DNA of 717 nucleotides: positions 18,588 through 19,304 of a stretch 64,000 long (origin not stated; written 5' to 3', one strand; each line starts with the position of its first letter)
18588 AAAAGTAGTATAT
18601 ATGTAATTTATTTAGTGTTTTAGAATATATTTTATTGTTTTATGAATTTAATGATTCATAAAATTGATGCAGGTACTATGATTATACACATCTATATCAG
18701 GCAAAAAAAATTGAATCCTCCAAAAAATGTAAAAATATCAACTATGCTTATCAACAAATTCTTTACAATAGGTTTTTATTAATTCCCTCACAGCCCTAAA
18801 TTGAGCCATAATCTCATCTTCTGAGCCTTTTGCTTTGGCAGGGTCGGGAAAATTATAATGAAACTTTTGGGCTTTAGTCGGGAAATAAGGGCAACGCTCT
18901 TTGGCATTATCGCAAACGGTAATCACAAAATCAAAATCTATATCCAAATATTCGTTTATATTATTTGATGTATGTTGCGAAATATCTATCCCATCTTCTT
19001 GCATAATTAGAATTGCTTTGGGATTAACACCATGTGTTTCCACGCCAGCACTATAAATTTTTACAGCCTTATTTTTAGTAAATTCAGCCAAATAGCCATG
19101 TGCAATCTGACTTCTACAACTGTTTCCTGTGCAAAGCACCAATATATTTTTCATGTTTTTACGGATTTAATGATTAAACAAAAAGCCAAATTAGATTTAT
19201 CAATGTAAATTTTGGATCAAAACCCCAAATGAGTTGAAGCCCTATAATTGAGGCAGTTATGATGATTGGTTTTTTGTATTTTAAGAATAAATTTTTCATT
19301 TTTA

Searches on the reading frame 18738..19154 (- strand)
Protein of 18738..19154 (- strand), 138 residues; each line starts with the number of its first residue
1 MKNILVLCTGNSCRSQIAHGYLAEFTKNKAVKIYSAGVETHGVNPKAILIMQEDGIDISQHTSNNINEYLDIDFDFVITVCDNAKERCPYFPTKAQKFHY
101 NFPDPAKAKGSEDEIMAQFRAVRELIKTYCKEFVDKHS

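Call 9: search_protein_families(library=pfam, proteins=[window:18738-19154:-])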
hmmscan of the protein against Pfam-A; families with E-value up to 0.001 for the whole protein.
window:18738-19154:- (138 aa): 1 family
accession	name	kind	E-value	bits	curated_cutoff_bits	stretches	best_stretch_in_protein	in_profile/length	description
PF01451.26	LMWPc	-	5.2e-20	72.6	23.2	1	4-133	1-143/144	Low molecular weight phosphotyrosine protein phosphatase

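Call 23: find_encoding_contigs(protein=window:18738-19154:-, flank=3000, max_places=10)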
Protein window:18738-19154:- (138 aa): no gene with exactly this product is on record in the collection.

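Call 31: find_homologous_proteins(query=window:18738-19154:-)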
Query window:18738-19154:- (138 aa): 8000 proteins with E <= 0.001 among 8000 candidates; the best 120 are listed.
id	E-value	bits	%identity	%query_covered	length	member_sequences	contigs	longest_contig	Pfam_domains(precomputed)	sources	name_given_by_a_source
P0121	3.9e-89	313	100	100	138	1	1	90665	PF01451.28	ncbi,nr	ncbi:MAG: arsenate reductase ArsC [Bacteroidetes bacterium]|nr:MAG: arsenate reductase ArsC [Bactero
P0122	2.5e-83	295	93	99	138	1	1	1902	PF01451.28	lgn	-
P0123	5.6e-80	284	91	99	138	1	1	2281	PF01451.28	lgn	-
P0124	2.9e-73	262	83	99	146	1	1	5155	PF01451.28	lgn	-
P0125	3.9e-72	258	80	100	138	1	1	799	PF01451.28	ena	-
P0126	4.4e-72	258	82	97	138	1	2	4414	PF01451.28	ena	-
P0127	1.2e-71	257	82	97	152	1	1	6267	PF01451.28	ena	-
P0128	1.4e-71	257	83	97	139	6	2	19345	PF01451.28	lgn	-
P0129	1.8e-71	256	81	97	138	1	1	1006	PF01451.28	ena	-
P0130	2.3e-71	256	81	97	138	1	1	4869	PF01451.28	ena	-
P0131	2.5e-71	256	84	97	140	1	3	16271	PF01451.28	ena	-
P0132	3.9e-71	255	80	97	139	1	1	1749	PF01451.28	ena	-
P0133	5.7e-71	255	81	99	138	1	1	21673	PF01451.28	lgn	-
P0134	6.2e-71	255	79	100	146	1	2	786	PF01451.28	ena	-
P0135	7.0e-71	254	82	99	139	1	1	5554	PF01451.28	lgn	-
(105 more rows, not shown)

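Call 33: find_encoding_contigs(protein=P0121, flank=2000, max_places=4)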
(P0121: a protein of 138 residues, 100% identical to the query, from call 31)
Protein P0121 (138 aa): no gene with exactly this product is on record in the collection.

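Call 34: find_encoding_contigs(protein=P0122, flank=3000, max_places=4)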
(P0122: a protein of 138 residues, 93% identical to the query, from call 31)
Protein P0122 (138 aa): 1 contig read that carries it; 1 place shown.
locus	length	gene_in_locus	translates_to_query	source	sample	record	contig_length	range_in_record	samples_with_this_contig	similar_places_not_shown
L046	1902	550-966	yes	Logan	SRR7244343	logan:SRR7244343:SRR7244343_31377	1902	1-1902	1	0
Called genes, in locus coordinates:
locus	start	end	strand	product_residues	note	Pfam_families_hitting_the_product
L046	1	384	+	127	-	?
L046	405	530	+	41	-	-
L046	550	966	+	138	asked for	PF01451:LMWPc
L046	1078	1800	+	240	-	PF00899:ThiF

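Call 35: find_encoding_contigs(protein=P0123, flank=3000, max_places=4)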
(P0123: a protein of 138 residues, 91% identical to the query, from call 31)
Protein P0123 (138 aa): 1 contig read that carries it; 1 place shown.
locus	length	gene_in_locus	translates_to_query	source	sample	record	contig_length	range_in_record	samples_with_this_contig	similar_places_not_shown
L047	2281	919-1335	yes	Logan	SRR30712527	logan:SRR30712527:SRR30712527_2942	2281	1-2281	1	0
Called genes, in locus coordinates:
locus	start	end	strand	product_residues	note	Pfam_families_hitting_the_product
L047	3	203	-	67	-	?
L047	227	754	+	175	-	-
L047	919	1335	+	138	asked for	PF01451:LMWPc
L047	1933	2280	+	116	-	?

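Call 70: search_protein_families(library=ncbifam, proteins=[window:18738-19154:-], max_evalue=0.1)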
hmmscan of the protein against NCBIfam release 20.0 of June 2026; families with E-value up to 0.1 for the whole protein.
window:18738-19154:- (138 aa): 5 families
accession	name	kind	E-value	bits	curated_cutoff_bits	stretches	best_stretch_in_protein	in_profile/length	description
TIGR02691.1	arsC_pI258_fam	equivalog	1.2e-44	151.6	174.3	1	5-132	2-128/129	arsenate reductase (thioredoxin)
NF010053.0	PRK13530.1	subfamily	1.3e-38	132.3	215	1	2-136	4-131/133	arsenate reductase (thioredoxin)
TIGR02689.1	ars_reduc_gluta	equivalog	5.9e-19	68.5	157.6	1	2-131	1-123/126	arsenate reductase, glutathione/glutaredoxin type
NF007520.0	PRK10126.1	equivalog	1.7e-08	35.1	243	1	2-83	3-85/147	low molecular weight protein-tyrosine-phosphatase Wzb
NF008486.0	PRK11391.1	equivalog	2.9e-06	27.8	247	1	2-80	7-86/148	phosphotyrosine-protein phosphatase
